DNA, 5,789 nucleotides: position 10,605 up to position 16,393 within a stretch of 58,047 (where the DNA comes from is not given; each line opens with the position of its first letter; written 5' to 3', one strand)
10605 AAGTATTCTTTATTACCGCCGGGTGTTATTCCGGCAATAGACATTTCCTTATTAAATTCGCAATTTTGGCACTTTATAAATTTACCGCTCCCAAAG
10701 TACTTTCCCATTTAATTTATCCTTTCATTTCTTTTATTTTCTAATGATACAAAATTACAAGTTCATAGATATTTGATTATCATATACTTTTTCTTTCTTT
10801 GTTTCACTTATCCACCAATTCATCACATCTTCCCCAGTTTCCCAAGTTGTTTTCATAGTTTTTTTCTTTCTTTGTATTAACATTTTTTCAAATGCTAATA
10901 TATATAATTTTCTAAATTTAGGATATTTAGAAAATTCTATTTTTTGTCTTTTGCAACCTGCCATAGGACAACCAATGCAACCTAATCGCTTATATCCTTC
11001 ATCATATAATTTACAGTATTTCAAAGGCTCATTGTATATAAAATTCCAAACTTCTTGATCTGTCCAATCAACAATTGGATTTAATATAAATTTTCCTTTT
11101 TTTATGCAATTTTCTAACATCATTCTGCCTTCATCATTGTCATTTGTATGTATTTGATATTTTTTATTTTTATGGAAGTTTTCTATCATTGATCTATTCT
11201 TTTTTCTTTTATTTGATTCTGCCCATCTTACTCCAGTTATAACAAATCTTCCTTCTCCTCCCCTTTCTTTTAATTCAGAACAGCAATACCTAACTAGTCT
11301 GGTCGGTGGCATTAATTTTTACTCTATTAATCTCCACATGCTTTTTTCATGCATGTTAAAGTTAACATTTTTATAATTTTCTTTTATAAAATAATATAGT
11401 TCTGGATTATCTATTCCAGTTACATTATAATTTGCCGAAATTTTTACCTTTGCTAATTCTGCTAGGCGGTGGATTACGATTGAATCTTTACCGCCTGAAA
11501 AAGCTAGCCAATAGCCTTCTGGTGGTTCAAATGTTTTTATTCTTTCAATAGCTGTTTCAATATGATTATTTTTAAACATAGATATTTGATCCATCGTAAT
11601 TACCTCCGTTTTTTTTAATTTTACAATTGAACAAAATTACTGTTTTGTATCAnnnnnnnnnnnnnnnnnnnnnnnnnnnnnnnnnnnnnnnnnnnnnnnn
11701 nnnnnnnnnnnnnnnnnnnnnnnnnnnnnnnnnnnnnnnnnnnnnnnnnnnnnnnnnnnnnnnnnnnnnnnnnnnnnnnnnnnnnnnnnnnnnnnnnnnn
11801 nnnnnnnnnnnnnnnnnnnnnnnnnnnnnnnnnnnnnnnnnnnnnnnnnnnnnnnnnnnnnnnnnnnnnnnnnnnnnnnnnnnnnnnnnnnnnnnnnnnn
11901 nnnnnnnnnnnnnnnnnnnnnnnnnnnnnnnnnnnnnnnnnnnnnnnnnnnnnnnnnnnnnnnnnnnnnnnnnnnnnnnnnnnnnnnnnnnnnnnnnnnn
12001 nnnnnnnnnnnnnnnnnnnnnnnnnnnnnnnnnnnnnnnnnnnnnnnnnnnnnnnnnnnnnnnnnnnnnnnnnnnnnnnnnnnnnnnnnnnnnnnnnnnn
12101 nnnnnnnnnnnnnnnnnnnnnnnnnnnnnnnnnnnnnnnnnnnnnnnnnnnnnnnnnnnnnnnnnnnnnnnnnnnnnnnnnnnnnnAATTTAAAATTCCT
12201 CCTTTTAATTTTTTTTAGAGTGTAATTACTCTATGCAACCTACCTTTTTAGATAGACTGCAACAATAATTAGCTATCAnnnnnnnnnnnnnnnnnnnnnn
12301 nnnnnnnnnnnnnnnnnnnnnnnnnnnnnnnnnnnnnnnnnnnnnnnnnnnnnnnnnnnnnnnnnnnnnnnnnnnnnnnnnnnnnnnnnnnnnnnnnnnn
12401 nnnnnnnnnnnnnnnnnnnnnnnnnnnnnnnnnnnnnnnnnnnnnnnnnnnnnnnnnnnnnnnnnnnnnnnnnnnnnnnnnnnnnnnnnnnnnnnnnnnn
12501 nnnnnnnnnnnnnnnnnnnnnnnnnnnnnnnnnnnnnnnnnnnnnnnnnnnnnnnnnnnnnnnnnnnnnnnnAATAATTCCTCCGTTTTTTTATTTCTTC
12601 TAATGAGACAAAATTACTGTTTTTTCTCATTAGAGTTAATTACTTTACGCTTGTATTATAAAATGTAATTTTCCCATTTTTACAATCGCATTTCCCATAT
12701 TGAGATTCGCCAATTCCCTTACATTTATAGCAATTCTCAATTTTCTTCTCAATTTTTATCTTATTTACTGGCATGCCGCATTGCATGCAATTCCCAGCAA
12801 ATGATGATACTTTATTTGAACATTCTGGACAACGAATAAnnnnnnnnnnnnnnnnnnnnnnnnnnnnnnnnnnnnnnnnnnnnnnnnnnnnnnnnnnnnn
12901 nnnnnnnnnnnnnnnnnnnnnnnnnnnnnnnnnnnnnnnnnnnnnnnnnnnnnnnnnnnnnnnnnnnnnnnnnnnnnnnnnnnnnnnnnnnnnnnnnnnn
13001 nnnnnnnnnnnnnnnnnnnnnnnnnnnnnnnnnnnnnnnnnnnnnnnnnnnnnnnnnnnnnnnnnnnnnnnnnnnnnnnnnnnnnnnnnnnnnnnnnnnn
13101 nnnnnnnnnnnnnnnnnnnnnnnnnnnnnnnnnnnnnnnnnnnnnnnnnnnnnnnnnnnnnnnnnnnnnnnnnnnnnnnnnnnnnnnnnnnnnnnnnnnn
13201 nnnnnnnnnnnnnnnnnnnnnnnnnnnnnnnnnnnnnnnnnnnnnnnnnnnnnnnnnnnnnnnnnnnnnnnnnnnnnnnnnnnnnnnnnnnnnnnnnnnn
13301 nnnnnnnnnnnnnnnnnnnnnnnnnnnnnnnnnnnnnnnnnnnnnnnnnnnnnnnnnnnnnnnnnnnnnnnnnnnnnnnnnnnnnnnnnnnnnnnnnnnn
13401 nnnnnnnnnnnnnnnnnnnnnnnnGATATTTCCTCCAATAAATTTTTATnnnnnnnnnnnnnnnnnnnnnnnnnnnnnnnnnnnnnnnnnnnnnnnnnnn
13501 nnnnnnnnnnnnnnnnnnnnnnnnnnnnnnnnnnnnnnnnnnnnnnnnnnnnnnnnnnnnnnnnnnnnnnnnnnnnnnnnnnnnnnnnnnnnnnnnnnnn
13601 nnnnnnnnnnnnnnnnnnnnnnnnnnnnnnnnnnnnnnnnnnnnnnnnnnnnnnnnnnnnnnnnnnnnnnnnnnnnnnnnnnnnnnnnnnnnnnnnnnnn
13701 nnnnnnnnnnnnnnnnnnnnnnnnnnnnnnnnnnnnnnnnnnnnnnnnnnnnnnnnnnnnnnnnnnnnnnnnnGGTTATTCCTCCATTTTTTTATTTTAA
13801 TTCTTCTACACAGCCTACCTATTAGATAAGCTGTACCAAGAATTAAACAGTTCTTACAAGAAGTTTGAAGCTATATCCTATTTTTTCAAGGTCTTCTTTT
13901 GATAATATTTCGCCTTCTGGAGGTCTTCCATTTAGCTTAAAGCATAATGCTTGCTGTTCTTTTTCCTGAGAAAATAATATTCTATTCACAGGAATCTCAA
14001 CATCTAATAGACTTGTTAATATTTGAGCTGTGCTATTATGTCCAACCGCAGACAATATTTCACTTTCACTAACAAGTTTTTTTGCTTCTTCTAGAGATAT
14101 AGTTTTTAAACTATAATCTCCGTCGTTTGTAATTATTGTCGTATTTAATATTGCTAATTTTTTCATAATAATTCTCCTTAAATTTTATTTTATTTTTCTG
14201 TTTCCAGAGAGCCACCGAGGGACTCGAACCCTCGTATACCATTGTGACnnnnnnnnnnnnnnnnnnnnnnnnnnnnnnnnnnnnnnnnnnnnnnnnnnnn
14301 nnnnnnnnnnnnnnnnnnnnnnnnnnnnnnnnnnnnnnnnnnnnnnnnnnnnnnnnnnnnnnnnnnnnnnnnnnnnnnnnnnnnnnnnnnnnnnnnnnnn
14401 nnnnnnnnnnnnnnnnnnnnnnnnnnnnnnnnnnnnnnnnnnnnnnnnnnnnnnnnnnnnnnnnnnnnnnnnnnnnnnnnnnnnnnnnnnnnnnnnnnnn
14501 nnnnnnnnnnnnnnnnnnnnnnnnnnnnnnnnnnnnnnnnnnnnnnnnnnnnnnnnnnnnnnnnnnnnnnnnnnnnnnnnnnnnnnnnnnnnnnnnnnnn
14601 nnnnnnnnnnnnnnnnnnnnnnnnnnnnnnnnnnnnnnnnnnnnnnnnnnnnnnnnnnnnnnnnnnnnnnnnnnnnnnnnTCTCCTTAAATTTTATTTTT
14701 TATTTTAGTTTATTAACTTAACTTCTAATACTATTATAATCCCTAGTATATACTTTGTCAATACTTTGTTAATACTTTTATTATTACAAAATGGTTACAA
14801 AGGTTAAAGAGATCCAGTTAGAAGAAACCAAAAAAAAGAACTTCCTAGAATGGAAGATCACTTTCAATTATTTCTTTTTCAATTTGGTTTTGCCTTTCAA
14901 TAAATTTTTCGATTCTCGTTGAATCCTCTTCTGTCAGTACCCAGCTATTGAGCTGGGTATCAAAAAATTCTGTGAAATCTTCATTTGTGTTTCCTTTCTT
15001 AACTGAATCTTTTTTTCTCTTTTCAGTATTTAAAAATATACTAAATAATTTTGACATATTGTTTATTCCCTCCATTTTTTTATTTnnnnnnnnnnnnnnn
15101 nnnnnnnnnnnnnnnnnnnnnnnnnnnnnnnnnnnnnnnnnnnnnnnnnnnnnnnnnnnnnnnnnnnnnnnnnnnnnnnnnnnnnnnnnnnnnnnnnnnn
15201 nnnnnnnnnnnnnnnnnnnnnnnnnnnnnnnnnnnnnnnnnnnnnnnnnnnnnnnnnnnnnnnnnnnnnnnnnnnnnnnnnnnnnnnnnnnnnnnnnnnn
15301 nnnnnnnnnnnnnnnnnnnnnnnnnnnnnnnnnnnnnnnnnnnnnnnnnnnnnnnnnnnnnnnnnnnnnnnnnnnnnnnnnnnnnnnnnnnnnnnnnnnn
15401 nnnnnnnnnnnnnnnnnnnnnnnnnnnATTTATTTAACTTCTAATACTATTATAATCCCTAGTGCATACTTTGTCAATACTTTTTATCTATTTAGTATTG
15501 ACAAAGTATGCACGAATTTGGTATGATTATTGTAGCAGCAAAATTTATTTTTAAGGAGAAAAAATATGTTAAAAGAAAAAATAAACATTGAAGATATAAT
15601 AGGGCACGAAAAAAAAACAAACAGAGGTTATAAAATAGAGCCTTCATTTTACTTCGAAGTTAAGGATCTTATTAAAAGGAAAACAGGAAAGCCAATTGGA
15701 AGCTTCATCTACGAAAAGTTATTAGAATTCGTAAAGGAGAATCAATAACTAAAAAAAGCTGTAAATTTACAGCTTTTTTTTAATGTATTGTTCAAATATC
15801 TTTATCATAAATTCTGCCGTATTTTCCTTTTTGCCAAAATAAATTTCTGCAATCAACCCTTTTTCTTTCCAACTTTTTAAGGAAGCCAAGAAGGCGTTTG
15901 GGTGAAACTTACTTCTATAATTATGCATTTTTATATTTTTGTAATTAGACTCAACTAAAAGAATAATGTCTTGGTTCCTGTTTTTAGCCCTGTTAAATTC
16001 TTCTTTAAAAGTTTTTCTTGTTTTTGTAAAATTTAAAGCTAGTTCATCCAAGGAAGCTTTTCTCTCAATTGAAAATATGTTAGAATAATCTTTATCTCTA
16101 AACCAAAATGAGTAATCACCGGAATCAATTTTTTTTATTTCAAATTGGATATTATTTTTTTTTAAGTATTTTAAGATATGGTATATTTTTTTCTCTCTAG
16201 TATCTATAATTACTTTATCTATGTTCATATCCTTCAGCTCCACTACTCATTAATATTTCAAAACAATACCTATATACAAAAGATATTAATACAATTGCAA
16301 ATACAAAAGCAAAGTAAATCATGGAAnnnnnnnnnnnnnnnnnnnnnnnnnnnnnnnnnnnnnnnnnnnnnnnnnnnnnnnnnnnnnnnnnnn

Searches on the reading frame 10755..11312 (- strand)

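Call 66: search_protein_families(library=pfam, proteins=[window:10755-11312:-], max_evalue=0.001)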
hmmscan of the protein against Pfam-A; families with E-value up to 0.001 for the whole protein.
window:10755-11312:- (185 aa): 1 family
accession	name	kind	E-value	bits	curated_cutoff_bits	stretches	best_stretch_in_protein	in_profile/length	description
PF01507.26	PAPS_reduct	-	6.4e-17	62.5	22.5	1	21-117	101-174/175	Phosphoadenosine phosphosulfate reductase domain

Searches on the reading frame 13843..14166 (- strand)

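Call 104: search_protein_families(library=padloc, proteins=[window:13843-14166:-], max_evalue=0.0001)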
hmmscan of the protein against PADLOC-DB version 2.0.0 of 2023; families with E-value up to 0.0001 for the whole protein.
window:13843-14166:- (107 aa): 1 family
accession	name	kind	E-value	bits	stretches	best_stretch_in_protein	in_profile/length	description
PDLC01147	Csx16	-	5.1e-18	63.8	1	5-105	3-103/105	Csx16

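Call 105: search_protein_families(library=ncbifam, proteins=[window:13843-14166:-], max_evalue=0.001)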
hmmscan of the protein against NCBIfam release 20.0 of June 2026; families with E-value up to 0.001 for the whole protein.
window:13843-14166:- (107 aa): 0 families

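Call 106: search_protein_families(library=pfam, proteins=[window:13843-14166:-], max_evalue=0.001)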
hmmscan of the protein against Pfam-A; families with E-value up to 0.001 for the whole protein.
window:13843-14166:- (107 aa): 1 family
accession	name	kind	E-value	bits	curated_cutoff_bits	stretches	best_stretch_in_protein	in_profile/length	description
PF08960.15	STIV_B116-like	-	4.6e-30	104.2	26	1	4-99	1-100/101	STIV B116-like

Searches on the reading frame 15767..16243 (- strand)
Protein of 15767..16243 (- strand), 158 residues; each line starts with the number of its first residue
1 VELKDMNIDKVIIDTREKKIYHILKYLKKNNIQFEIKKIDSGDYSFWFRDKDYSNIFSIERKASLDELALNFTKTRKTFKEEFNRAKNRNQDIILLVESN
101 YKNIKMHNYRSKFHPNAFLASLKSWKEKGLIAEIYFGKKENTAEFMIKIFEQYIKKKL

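Call 105: search_protein_families(library=ncbifam, proteins=[window:15767-16243:-], max_evalue=0.001)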
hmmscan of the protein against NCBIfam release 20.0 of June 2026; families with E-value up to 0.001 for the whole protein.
window:15767-16243:- (158 aa): 2 families
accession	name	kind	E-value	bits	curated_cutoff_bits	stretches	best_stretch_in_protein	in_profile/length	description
NF010337.0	PRK13766.1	equivalog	4.3e-07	28.4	610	1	9-152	571-697/781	Hef nuclease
NF040956.1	Arch_Xpf_endonucase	equivalog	5.5e-05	22.8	300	1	11-156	4-134/222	3'-flap repair endonuclease Xpf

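Call 106: search_protein_families(library=pfam, proteins=[window:15767-16243:-], max_evalue=0.001)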
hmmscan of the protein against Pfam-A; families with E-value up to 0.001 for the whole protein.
window:15767-16243:- (158 aa): 1 family
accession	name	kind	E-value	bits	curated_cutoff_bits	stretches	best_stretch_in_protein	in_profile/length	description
PF02732.21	ERCC4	-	2.9e-11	43.9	24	1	13-128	1-119/140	ERCC4 domain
